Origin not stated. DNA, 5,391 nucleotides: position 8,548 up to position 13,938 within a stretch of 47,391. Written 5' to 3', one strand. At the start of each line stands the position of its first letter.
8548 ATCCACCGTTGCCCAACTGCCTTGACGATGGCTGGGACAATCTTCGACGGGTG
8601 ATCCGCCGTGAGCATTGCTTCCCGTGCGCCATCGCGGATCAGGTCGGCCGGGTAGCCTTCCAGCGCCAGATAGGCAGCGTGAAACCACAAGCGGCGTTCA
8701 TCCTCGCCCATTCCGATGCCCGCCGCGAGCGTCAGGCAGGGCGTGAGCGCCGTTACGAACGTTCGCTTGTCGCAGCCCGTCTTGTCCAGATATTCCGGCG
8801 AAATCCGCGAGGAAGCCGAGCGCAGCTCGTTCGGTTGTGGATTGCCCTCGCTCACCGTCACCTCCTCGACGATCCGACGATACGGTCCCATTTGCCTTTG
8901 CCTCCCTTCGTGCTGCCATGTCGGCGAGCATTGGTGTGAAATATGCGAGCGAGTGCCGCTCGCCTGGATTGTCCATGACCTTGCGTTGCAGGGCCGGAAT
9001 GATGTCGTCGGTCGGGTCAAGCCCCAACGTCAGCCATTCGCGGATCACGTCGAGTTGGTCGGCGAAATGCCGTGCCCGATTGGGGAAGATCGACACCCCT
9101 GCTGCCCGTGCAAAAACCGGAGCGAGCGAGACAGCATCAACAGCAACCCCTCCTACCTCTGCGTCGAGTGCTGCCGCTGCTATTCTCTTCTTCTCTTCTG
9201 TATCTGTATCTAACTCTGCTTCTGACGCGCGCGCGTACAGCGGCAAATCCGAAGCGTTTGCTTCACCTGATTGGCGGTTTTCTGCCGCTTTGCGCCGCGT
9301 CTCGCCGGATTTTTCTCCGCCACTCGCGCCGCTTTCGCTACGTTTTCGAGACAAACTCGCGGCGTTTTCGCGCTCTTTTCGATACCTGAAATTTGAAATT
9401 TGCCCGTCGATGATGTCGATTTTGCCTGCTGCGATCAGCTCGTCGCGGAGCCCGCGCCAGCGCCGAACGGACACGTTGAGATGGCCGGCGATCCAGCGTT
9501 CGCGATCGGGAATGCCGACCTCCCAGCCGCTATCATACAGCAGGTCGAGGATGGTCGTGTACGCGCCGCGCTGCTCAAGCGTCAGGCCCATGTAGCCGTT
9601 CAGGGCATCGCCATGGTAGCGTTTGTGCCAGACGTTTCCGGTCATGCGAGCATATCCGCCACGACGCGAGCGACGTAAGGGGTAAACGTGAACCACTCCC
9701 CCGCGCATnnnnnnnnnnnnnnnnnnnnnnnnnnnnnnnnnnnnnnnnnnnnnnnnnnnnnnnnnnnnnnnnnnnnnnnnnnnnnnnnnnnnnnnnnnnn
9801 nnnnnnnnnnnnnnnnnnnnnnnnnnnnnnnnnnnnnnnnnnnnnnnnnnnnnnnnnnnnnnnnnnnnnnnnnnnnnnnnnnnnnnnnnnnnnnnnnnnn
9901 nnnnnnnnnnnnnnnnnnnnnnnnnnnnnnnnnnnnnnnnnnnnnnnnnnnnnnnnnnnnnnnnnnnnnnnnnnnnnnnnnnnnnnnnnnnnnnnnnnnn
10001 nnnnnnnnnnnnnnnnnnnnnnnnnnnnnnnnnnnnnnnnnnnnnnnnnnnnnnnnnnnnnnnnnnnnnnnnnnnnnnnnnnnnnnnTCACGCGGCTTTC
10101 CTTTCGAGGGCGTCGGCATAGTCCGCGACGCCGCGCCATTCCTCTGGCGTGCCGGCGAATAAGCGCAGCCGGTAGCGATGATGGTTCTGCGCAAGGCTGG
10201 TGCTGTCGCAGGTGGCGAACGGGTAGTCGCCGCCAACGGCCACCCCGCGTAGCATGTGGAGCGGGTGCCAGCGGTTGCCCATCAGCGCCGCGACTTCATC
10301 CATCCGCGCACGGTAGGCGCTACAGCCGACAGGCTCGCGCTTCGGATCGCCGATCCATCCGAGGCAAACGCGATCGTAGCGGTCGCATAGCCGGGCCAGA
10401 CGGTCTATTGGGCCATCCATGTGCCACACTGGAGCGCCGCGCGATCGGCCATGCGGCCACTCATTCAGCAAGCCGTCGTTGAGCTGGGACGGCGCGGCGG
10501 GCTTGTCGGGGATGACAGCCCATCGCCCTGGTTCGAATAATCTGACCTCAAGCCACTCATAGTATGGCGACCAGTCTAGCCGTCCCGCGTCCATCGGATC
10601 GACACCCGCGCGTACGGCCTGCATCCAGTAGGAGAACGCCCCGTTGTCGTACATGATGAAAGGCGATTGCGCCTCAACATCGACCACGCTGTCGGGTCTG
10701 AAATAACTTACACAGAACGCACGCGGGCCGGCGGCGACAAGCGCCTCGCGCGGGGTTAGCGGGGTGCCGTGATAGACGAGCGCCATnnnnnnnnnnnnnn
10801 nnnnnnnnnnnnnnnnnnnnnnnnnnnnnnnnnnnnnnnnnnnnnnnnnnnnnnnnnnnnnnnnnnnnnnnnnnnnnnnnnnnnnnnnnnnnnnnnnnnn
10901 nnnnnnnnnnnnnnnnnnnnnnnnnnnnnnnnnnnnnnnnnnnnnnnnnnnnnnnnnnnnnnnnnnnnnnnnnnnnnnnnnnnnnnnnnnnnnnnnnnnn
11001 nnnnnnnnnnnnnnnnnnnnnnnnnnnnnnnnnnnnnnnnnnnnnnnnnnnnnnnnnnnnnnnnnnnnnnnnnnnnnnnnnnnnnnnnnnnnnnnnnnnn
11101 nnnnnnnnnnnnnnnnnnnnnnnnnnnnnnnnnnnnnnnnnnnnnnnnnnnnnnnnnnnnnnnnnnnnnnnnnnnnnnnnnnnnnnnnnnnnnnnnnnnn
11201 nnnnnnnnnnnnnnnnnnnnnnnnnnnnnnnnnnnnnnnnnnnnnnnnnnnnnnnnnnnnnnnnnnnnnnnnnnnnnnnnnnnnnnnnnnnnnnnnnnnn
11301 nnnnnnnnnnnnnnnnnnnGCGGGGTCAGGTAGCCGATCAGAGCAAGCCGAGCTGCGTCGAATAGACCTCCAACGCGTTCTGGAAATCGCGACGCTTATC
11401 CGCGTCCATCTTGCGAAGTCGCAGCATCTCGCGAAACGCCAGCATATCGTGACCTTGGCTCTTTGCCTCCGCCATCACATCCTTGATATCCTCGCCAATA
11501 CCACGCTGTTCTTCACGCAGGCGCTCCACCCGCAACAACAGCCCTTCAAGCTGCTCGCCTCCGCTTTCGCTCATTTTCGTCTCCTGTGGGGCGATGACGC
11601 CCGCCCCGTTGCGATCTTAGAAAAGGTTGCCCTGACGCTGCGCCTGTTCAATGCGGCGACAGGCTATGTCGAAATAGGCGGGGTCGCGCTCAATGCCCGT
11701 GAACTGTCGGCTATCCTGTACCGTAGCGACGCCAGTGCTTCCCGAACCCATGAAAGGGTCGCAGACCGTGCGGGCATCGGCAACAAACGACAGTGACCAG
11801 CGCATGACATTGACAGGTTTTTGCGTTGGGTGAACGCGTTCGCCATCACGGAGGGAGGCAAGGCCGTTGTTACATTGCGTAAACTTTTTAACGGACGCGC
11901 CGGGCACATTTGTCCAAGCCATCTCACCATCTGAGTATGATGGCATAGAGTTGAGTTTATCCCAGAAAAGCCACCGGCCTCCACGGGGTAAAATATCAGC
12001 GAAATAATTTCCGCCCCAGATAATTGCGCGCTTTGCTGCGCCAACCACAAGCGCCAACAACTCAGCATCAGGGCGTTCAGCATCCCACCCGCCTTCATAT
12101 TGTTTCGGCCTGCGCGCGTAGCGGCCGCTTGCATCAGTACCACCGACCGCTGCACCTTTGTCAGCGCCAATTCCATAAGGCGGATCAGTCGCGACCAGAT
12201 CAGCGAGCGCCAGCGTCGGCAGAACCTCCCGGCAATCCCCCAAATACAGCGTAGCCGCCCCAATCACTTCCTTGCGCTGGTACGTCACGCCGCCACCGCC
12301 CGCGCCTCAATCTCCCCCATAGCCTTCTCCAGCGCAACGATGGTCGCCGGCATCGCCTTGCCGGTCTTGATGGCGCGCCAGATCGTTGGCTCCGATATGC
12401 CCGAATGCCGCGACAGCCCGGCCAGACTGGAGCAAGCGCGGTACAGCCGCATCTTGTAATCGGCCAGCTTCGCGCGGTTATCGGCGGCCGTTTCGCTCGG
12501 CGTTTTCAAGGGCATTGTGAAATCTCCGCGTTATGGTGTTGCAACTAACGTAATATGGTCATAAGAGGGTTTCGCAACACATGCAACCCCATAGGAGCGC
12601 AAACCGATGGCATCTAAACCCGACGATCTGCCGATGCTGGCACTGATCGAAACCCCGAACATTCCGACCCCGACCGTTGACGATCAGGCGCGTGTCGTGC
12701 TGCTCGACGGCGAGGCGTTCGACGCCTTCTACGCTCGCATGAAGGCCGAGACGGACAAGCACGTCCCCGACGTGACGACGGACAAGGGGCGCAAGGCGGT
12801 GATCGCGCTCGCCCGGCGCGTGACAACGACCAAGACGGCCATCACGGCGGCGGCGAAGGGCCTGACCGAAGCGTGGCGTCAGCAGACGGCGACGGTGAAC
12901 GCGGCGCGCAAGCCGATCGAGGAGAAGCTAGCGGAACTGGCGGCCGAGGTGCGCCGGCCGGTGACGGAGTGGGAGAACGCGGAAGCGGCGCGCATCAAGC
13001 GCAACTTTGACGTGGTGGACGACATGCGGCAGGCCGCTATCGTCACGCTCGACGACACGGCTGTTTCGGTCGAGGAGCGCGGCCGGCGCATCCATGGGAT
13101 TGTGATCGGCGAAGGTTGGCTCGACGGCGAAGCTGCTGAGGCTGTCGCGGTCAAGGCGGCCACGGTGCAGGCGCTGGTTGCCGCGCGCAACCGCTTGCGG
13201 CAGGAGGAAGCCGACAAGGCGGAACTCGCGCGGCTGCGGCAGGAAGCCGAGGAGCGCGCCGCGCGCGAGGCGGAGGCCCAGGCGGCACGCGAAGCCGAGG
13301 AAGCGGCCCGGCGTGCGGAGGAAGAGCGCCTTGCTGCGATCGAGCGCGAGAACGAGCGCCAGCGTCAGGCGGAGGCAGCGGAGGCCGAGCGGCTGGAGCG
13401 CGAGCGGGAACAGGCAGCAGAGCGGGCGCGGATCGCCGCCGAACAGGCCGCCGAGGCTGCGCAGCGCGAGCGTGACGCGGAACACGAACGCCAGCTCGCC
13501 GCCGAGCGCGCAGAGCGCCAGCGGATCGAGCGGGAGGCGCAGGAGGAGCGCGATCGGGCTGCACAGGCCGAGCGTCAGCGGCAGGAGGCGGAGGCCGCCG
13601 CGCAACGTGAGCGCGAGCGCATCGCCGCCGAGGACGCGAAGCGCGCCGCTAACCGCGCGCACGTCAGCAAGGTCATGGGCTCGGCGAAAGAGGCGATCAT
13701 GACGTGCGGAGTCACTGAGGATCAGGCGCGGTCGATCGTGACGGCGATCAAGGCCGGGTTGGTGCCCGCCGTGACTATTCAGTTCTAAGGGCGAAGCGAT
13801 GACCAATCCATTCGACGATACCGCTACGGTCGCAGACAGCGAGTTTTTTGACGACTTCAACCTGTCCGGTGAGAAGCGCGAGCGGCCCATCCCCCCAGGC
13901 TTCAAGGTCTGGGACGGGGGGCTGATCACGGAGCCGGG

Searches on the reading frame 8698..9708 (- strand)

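Call 59: search_protein_families(library=phrogs, proteins=[window:8698-9708:-], max_evalue=0.001)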
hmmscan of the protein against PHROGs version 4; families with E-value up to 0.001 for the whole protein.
window:8698-9708:- (336 aa): 3 families
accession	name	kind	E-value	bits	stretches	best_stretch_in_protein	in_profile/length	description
phrog_34432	-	unknown function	3.7e-36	126.2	1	27-149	8-129/220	-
phrog_9327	-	DNA, RNA and nucleotide metabolism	1.3e-12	48.9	1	26-153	5-128/276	primosomal protein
phrog_3992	-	DNA, RNA and nucleotide metabolism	1.1e-05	26.2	1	26-153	6-131/345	primosomal protein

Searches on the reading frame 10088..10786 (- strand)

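Call 59: search_protein_families(library=phrogs, proteins=[window:10088-10786:-], max_evalue=0.001)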
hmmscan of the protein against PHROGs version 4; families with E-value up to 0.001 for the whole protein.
window:10088-10786:- (232 aa): 1 family
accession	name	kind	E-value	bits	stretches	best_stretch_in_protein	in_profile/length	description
phrog_887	-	moron, auxiliary metabolic gene and host takeover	6.2e-33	115.5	1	1-213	10-226/509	queuine tRNA-ribosyltransferase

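Call 92: search_protein_families(library=ncbifam, proteins=[window:10088-10786:-], max_evalue=0.001)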
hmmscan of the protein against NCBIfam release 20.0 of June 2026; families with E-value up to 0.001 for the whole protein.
window:10088-10786:- (232 aa): 0 families

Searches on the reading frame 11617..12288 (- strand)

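Call 92: search_protein_families(library=ncbifam, proteins=[window:11617-12288:-], max_evalue=0.001)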
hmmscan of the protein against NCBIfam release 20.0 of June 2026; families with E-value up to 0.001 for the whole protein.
window:11617-12288:- (223 aa): 3 families
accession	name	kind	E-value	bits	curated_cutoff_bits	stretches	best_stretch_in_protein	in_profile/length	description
NF050803.1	DnaMtaseCcrMCaul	equivalog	1.4e-14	53.7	830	1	147-218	180-252/350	adenine-specific DNA-methyltransferase CcrM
NF010253.0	PRK13699.1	subfamily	5.4e-14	52.4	244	1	143-218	134-210/226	DNA methyltransferase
NF008572.0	PRK11524.1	equivalog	1.5e-11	44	292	1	150-217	192-260/294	adenine-specific DNA-methyltransferase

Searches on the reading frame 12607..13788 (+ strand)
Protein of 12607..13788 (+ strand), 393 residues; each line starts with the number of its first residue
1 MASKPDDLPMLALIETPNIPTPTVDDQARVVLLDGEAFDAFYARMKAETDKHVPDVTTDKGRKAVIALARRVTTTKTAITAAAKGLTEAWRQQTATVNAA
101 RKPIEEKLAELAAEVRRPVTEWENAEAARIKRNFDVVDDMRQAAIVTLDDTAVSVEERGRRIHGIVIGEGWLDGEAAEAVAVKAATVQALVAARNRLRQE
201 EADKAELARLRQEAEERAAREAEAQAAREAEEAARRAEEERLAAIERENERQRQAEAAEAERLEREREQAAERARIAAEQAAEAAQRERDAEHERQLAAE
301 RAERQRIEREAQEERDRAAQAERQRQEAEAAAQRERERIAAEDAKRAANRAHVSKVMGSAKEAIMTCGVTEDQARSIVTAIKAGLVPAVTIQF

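Call 59: search_protein_families(library=phrogs, proteins=[window:12607-13788:+], max_evalue=0.001)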
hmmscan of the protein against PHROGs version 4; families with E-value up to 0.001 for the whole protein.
window:12607-13788:+ (393 aa): 2 families
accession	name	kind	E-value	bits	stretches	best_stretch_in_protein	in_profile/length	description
phrog_1376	-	unknown function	1.7e-64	219.3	2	27-294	15-281/362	-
phrog_17211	-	unknown function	5.5e-13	50.1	1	39-128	26-115/116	-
